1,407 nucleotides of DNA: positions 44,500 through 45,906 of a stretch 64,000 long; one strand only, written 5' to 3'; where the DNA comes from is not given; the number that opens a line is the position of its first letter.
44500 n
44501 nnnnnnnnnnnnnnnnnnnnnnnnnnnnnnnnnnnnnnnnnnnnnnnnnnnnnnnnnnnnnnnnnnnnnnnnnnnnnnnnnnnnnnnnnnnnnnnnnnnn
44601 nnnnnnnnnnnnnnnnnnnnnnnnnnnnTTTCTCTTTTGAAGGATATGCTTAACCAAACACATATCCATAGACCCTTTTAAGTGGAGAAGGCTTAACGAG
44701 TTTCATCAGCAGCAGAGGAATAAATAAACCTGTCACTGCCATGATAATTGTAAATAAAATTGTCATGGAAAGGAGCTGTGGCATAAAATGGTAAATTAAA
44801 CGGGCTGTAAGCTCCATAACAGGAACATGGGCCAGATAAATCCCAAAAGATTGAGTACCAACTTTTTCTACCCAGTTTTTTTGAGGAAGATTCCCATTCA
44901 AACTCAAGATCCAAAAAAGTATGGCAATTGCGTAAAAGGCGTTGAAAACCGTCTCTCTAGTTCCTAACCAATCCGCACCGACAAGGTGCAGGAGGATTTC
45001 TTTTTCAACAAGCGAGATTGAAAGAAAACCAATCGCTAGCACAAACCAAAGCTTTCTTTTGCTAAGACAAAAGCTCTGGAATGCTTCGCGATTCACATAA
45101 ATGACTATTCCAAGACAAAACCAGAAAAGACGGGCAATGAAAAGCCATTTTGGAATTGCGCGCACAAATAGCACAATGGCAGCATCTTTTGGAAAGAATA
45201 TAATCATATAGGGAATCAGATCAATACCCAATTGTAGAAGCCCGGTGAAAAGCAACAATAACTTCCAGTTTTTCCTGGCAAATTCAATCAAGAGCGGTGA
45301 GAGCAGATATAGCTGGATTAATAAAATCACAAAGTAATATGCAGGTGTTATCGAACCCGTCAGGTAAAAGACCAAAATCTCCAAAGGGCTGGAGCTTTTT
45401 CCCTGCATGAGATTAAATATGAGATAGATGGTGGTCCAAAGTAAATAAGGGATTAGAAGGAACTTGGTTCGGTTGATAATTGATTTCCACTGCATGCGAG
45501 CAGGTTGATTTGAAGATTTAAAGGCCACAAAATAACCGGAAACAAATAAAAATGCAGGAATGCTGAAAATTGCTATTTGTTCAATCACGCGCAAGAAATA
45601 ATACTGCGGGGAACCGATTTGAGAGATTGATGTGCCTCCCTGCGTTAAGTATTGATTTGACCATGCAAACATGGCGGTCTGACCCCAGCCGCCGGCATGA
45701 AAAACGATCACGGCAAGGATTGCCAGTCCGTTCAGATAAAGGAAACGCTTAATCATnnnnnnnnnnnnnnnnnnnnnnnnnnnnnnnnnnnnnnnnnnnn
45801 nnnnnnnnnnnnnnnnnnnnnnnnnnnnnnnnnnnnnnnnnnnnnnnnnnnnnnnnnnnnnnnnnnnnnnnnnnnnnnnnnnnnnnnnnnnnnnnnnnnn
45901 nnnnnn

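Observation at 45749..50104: PltF/PltL/PltE/PltA-like adenylation / carrier protein / dehydrogenase / flavin-halogenase cassette embedded in a polysaccharide locus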

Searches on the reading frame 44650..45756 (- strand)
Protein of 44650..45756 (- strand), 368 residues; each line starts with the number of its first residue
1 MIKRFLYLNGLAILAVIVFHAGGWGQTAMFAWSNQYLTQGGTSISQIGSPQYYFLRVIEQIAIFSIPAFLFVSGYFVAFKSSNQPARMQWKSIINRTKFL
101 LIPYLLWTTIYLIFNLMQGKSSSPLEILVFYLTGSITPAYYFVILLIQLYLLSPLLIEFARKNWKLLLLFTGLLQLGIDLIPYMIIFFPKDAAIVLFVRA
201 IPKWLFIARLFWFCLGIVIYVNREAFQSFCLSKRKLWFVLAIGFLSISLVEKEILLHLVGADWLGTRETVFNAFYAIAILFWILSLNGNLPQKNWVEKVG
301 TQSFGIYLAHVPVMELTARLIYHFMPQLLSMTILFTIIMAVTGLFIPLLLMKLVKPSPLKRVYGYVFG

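Call 3: search_protein_families(library=pfam, proteins=[window:44650-45756:-], max_evalue=0.01)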
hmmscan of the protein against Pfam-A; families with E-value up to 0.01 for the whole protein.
window:44650-45756:- (368 aa): 1 family
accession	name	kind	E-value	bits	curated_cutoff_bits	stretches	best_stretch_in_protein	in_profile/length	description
PF01757.29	Acyl_transf_3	-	1.8e-29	103.3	31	1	10-351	9-325/326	Acyltransferase domain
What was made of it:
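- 44650..45756 (-): AT3a: AT3-only membrane acyltransferase of a carrier-protein-linked subfamily; start overlaps the halogenase stop by 8 nt. Pfam Acyl_transf_3 103 bits (call 3).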

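Call 4: search_protein_families(library=ncbifam, proteins=[window:44650-45756:-], max_evalue=0.01)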
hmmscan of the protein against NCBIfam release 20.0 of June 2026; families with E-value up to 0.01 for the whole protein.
window:44650-45756:- (368 aa): 0 families

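Call 38: search_solved_structures(query=window:44650-45756:-, max_evalue=1, show_alignments=2)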
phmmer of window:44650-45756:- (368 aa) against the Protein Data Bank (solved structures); distinct sequences matched with E-value up to 1: 2.
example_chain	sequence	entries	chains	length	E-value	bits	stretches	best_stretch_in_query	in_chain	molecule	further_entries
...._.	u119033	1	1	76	0.6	12.3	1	281-322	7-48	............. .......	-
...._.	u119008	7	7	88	0.83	11.9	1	281-321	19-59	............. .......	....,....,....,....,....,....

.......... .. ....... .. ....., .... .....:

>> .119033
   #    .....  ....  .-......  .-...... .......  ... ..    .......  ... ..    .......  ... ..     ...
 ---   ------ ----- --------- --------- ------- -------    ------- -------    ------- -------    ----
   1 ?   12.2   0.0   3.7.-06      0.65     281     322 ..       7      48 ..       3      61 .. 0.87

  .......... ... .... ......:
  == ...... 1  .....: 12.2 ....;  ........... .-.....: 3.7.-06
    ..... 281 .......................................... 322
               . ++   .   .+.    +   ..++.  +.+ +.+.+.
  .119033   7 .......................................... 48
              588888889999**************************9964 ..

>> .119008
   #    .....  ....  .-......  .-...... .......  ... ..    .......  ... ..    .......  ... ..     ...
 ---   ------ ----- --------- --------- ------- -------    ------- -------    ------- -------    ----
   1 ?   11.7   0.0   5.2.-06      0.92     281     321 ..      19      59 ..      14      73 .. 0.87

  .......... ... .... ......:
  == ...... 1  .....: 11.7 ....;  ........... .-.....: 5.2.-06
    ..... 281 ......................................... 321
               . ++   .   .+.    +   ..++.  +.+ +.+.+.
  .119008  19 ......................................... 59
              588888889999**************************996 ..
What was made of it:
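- Tried and rejected: No relative found (call 38).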

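Call 39: find_homologous_proteins(query=window:44650-45756:-, max_evalue=1e-10)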
Query window:44650-45756:- (368 aa): 339 proteins with E <= 1e-10 among 8000 candidates; the best 120 are listed.
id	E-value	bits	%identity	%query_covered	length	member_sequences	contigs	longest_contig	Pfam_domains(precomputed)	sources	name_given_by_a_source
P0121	3.5e-234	795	100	100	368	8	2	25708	PF01757.29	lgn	-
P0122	1.2e-186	638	79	100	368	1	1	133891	PF01757.29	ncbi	-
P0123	1.2e-149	517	64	100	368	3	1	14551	PF01757.29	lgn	-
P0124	4.1e-145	502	64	100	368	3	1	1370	PF01757.29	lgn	-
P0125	1.3e-135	470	59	100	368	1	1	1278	PF01757.29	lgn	-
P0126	6.1e-118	412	54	100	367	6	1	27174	PF01757.29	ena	-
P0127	1.0e-117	411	52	100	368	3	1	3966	PF01757.29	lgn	-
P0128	1.1e-117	411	54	100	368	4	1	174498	PF01757.29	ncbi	ncbi:MAG: acyltransferase [Anaerolineaceae bacterium]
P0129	6.1e-115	402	53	100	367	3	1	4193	PF01757.29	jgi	-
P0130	8.9e-112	392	51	100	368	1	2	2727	PF01757.29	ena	-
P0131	1.7e-111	391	51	100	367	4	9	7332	PF01757.29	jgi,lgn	-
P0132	3.0e-110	387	51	100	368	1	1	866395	PF01757.29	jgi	jgi:surface polysaccharide O-acyltransferase-like enzyme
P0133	8.0e-110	385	50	100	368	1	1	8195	PF01757.29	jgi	jgi:peptidoglycan/LPS O-acetylase OafA/YrhL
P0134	1.4e-107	378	51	100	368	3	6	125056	PF01757.29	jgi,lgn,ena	jgi:fucose 4-O-acetylase-like acetyltransferase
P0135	2.6e-103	364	49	100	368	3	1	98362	PF01757.29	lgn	-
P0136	1.9e-98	348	75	58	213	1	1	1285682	PF01757.29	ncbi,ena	-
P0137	3.4e-98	347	47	100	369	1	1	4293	PF01757.29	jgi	jgi:peptidoglycan/LPS O-acetylase OafA/YrhL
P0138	1.6e-93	332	46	100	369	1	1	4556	PF01757.29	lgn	-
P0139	8.5e-93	329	47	100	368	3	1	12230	PF01757.29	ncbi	-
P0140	1.5e-92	329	46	99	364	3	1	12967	PF01757.29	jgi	jgi:probable poly-beta-1,6-N-acetyl-D-glucosamine export protein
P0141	4.3e-92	327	48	100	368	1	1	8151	PF01757.29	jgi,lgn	jgi:peptidoglycan/LPS O-acetylase OafA/YrhL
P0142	8.2e-92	326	46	100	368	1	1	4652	PF01757.29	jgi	jgi:surface polysaccharide O-acyltransferase-like enzyme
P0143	8.5e-92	326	44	100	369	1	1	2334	PF01757.29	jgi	-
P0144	1.7e-91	325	45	100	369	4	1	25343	PF01757.29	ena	-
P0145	3.3e-91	324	48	100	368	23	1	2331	PF01757.29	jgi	jgi:peptidoglycan/LPS O-acetylase OafA/YrhL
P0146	1.1e-90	323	46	100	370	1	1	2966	PF01757.29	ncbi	-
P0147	4.2e-90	321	46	100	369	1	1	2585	PF01757.29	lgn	-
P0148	5.4e-90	320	48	100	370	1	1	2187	PF01757.29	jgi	jgi:fucose 4-O-acetylase-like acetyltransferase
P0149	6.2e-90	320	44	100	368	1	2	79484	PF01757.29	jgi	jgi:probable poly-beta-1,6-N-acetyl-D-glucosamine export protein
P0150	2.6e-89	318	43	100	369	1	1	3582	PF01757.29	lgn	-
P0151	3.4e-89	318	47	100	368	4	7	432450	PF01757.29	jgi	jgi:peptidoglycan/LPS O-acetylase OafA/YrhL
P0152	1.4e-88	316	45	100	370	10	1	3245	PF01757.29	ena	-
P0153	1.4e-88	316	42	100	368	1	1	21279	PF01757.29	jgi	jgi:probable poly-beta-1,6-N-acetyl-D-glucosamine export protein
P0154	1.7e-88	315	46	100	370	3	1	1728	PF01757.29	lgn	-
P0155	3.4e-88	314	46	100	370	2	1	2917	PF01757.29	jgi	jgi:surface polysaccharide O-acyltransferase-like enzyme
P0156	1.1e-87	313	44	100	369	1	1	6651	PF01757.29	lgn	-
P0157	2.9e-87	311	47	100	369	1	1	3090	PF01757.29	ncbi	-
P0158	3.3e-87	311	46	100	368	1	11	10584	PF01757.29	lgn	-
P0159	3.8e-87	311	43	100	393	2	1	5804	PF01757.29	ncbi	-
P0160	3.8e-87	311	44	100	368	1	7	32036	PF01757.29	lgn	-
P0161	4.4e-87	311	44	100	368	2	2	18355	PF01757.29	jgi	jgi:probable poly-beta-1,6-N-acetyl-D-glucosamine export protein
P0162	4.9e-87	310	44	100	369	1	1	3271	PF01757.29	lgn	-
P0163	5.1e-87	310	46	100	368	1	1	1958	PF01757.29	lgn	-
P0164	1.2e-86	309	46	100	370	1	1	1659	PF01757.29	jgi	-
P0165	1.6e-86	309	41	100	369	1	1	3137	PF01757.29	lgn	-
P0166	1.8e-86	309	42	100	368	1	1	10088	PF01757.29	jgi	jgi:probable poly-beta-1,6-N-acetyl-D-glucosamine export protein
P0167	5.0e-86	307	46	100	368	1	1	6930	PF01757.29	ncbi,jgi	-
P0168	6.2e-86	307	45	100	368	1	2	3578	PF01757.29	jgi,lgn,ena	-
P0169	7.5e-86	307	46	98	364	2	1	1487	PF01757.29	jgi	jgi:peptidoglycan/LPS O-acetylase OafA/YrhL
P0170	8.0e-86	306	44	100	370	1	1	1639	PF01757.29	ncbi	-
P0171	2.2e-85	305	44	100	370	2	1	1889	PF01757.29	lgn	-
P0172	2.4e-85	305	45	100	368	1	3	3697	PF01757.29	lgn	-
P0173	9.9e-85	303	45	100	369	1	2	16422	PF01757.29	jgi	jgi:fucose 4-O-acetylase-like acetyltransferase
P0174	1.2e-84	303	43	100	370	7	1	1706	PF01757.29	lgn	-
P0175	1.3e-84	302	44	100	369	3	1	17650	PF01757.29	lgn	-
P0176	1.4e-84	302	42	100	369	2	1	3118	PF01757.29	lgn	-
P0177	1.6e-84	302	45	100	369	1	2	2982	PF01757.29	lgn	-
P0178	1.7e-84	302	43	100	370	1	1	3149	PF01757.29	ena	-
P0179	2.4e-84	302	44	100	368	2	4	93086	PF01757.29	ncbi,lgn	-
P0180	3.9e-84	301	42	100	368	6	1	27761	PF01757.29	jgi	-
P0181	7.3e-84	300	42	100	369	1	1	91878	PF01757.29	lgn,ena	-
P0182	1.5e-83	299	44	100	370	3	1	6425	PF01757.29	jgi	-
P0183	1.6e-83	299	45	100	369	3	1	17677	PF01757.29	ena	-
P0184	2.1e-83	298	43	100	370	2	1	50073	PF01757.29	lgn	-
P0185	2.2e-83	298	43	100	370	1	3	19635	PF01757.29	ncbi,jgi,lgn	jgi:peptidoglycan/LPS O-acetylase OafA/YrhL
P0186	2.7e-83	298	43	100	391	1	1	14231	PF01757.29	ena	-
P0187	3.3e-83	298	43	100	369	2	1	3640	PF01757.29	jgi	-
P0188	3.5e-83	298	45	99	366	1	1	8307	PF01757.29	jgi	-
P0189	3.6e-83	298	44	100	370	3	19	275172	PF01757.29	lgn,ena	-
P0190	6.5e-83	297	43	100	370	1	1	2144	PF01757.29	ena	-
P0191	7.4e-83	297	44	100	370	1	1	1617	PF01757.29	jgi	jgi:probable poly-beta-1,6-N-acetyl-D-glucosamine export protein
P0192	9.3e-83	296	41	100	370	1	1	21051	PF01757.29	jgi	jgi:hypothetical protein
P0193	9.6e-83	296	43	100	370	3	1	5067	PF01757.29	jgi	jgi:fucose 4-O-acetylase-like acetyltransferase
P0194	1.1e-82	296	44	100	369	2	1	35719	PF01757.29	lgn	-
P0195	1.2e-82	296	42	100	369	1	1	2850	PF01757.29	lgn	-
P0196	2.4e-82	295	43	100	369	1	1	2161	PF01757.29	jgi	jgi:fucose 4-O-acetylase-like acetyltransferase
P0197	2.5e-82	295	43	100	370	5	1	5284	PF01757.29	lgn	-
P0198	2.6e-82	295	42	100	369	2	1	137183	PF01757.29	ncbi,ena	-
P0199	4.1e-82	294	42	100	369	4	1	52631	PF01757.29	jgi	jgi:peptidoglycan/LPS O-acetylase OafA/YrhL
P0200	5.5e-82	294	43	100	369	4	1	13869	PF01757.29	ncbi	-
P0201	6.1e-82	294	43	100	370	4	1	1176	PF01757.29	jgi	jgi:peptidoglycan/LPS O-acetylase OafA/YrhL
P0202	6.5e-82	294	43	100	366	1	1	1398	PF01757.29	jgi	-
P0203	7.7e-82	293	41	100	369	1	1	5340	PF01757.29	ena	-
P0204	7.7e-82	293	42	100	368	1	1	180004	PF01757.29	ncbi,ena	-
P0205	8.2e-82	293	44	100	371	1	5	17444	PF01757.29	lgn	-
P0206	1.0e-81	293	45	100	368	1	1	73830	PF01757.29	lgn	-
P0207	1.4e-81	293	43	100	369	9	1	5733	PF01757.29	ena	-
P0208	1.5e-81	292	43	100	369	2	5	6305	PF01757.29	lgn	-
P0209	2.0e-81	292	42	100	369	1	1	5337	PF01757.29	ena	-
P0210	2.7e-81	292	42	100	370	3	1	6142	PF01757.29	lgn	-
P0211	3.3e-81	291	43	100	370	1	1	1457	PF01757.29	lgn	-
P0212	4.5e-81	291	42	100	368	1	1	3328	PF01757.29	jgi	jgi:surface polysaccharide O-acyltransferase-like enzyme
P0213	5.2e-81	291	43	100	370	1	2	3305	PF01757.29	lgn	-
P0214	5.6e-81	291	41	100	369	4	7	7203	PF01757.29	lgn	-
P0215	5.7e-81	291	43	100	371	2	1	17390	PF01757.29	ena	-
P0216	9.1e-81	290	42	100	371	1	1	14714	PF01757.29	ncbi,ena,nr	ncbi:MAG TPA: acyltransferase family protein [Candidatus Binatia bacterium]|nr:acyltransferase famil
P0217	1.2e-80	289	41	100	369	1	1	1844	PF01757.29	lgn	-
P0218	1.3e-80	289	42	100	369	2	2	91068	PF01757.29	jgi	jgi:probable poly-beta-1,6-N-acetyl-D-glucosamine export protein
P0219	1.6e-80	289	43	100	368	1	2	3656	PF01757.29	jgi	jgi:peptidoglycan/LPS O-acetylase OafA/YrhL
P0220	1.6e-80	289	43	100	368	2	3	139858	PF01757.29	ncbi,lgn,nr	ncbi:MAG: acyltransferase [Ardenticatenaceae bacterium]|nr:acyltransferase [Anaerolineales bacterium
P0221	2.2e-80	289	41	100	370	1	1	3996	PF01757.29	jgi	jgi:probable poly-beta-1,6-N-acetyl-D-glucosamine export protein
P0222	2.4e-80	288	43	100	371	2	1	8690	PF01757.29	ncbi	-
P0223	2.7e-80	288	43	100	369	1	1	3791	PF01757.29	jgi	jgi:peptidoglycan/LPS O-acetylase OafA/YrhL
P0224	3.7e-80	288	42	100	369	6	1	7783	PF01757.29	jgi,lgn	jgi:peptidoglycan/LPS O-acetylase OafA/YrhL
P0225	3.9e-80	288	43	100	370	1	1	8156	PF01757.29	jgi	jgi:surface polysaccharide O-acyltransferase-like enzyme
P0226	5.0e-80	287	41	100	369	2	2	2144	PF01757.29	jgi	jgi:fucose 4-O-acetylase-like acetyltransferase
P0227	5.6e-80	287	44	99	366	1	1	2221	PF01757.29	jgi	jgi:surface polysaccharide O-acyltransferase-like enzyme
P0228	1.2e-79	286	42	100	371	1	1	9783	PF01757.29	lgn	-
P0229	1.3e-79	286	43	100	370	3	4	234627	PF01757.29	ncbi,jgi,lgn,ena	-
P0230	1.8e-79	286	42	100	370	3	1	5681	PF01757.29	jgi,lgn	jgi:fucose 4-O-acetylase-like acetyltransferase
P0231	2.4e-79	285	41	100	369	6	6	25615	PF01757.29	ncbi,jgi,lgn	-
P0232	3.0e-79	285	42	100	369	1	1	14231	PF01757.29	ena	-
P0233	3.8e-79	285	42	100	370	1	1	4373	PF01757.29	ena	-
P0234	4.1e-79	284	43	100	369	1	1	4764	PF01757.29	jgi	jgi:peptidoglycan/LPS O-acetylase OafA/YrhL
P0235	4.8e-79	284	43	100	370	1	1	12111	PF01757.29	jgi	jgi:membrane-bound acyltransferase YfiQ involved in biofilm formation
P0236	5.6e-79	284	43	100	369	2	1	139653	PF01757.29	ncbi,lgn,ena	-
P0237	6.0e-79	284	40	100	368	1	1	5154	PF01757.29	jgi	jgi:peptidoglycan/LPS O-acetylase OafA/YrhL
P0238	6.4e-79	284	42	100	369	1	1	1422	PF01757.29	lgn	-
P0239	6.9e-79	284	42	100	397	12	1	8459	PF01757.29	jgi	jgi:peptidoglycan/LPS O-acetylase OafA/YrhL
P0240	8.8e-79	283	42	100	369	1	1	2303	PF01757.29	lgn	-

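Call 40: find_encoding_contigs(protein=P0216, flank=7000, max_places=1)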
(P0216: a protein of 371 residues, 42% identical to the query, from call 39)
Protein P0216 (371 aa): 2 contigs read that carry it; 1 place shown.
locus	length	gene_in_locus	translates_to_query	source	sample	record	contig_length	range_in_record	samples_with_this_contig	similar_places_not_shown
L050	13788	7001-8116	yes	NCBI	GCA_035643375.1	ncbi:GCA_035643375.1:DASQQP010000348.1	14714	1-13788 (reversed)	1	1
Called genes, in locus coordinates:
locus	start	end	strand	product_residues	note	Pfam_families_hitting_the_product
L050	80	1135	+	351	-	PF13385:Laminin_G_3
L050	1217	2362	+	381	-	PF02771:Acyl-CoA_dh_N, PF02770:Acyl-CoA_dh_M, PF00441:Acyl-CoA_dh_1, PF08028:Acyl-CoA_dh_2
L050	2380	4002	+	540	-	PF00501:AMP-binding, PF13193:AMP-binding_C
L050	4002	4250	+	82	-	PF00550:PP-binding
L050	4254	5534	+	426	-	PF01266:DAO (faint), PF01494:FAD_binding_3, PF04820:Trp_halogenase (weak), PF12831:FAD_oxidored (weak), PF13450:NAD_binding_8 (weak), PF04820:Trp_halogenase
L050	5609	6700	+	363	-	PF01757:Acyl_transf_3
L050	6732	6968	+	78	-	PF00550:PP-binding (weak)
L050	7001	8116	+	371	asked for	PF01757:Acyl_transf_3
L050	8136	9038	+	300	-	PF00535:Glycos_transf_2, PF13641:Glyco_tranf_2_3, PF13632:Glyco_trans_2_3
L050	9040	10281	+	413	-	PF13439:Glyco_transf_4, PF13579:Glyco_trans_4_4, PF00534:Glycos_transf_1, PF13692:Glyco_trans_1_4, PF13524:Glyco_trans_1_2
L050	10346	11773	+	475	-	PF04932:Wzy_C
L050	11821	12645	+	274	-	PF00756:Esterase (weak), PF12146:Hydrolase_4, PF00561:Abhydrolase_1, PF00975:Thioesterase, PF12697:Abhydrolase_6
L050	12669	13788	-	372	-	PF24517:CBM96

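Call 41: find_encoding_contigs(protein=P0189, flank=7000, max_places=1)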
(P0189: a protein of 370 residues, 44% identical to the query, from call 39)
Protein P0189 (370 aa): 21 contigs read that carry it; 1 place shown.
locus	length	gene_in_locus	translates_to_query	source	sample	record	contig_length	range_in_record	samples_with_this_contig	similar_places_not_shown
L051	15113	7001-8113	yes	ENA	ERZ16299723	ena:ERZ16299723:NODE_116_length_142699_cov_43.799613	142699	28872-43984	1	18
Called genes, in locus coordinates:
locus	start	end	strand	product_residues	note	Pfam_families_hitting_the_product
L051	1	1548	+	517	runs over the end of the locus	PF00890:FAD_binding_2 (faint), PF01266:DAO (faint), PF03486:HI0933_like (faint), PF07992:Pyr_redox_2, PF13450:NAD_binding_8, PF13738:Pyr_redox_3, PF00743:FMO-like (weak), PF13434:Lys_Orn_oxgnase, +2 more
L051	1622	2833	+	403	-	PF13439:Glyco_transf_4, PF13579:Glyco_trans_4_4 (weak), PF20706:GT4-conflict, PF00534:Glycos_transf_1, PF13692:Glyco_trans_1_4, PF13524:Glyco_trans_1_2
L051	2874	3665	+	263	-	PF00685:Sulfotransfer_1 (faint), PF13469:Sulfotransfer_3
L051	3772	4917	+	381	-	PF02771:Acyl-CoA_dh_N, PF02770:Acyl-CoA_dh_M, PF00441:Acyl-CoA_dh_1, PF08028:Acyl-CoA_dh_2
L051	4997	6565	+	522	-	PF00501:AMP-binding, PF13193:AMP-binding_C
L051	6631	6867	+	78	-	PF00550:PP-binding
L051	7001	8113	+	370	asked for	PF01757:Acyl_transf_3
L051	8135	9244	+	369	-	PF01757:Acyl_transf_3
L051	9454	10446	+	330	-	PF01073:3Beta_HSD, PF01370:Epimerase, PF02719:Polysacc_synt_2, PF04321:RmlD_sub_bind, PF05368:NmrA (weak), PF07993:NAD_binding_4 (faint), PF13460:NAD_binding_10, PF16363:GDP_Man_Dehyd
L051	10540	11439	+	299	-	PF00535:Glycos_transf_2, PF13641:Glyco_tranf_2_3, PF13632:Glyco_trans_2_3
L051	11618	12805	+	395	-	PF13439:Glyco_transf_4 (weak), PF00534:Glycos_transf_1, PF13692:Glyco_trans_1_4, PF13524:Glyco_trans_1_2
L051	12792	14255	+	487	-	PF04932:Wzy_C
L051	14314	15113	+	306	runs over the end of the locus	PF00535:Glycos_transf_2, PF13641:Glyco_tranf_2_3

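Call 42: find_encoding_contigs(protein=P0220, flank=7000, max_places=1)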
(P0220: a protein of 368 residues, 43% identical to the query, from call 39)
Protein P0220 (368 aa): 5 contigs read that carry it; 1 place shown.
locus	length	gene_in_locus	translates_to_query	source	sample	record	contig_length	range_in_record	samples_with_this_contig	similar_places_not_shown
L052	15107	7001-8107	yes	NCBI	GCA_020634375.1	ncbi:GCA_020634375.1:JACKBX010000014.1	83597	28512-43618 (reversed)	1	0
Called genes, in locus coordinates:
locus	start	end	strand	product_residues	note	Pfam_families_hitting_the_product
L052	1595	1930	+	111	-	-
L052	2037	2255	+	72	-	-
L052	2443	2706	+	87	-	PF00534:Glycos_transf_1, PF13692:Glyco_trans_1_4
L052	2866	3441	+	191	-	-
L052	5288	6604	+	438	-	PF00501:AMP-binding, PF13193:AMP-binding_C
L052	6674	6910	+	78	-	PF00550:PP-binding (weak)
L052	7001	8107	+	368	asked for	PF01757:Acyl_transf_3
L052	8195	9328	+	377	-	PF01757:Acyl_transf_3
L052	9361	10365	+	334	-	PF01073:3Beta_HSD, PF01370:Epimerase, PF02719:Polysacc_synt_2, PF04321:RmlD_sub_bind, PF05368:NmrA (weak), PF07993:NAD_binding_4 (faint), PF13460:NAD_binding_10, PF16363:GDP_Man_Dehyd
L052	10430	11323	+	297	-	PF00535:Glycos_transf_2, PF13641:Glyco_tranf_2_3, PF13506:Glyco_transf_21 (faint), PF13632:Glyco_trans_2_3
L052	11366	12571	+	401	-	PF13439:Glyco_transf_4 (faint), PF13579:Glyco_trans_4_4 (weak), PF00534:Glycos_transf_1, PF13692:Glyco_trans_1_4, PF13524:Glyco_trans_1_2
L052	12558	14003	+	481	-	PF04932:Wzy_C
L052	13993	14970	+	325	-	PF13641:Glyco_tranf_2_3, PF00535:Glycos_transf_2, PF13632:Glyco_trans_2_3 (weak)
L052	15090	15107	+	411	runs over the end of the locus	PF13439:Glyco_transf_4, PF13579:Glyco_trans_4_4, PF13692:Glyco_trans_1_4, PF00534:Glycos_transf_1, PF13524:Glyco_trans_1_2 (weak)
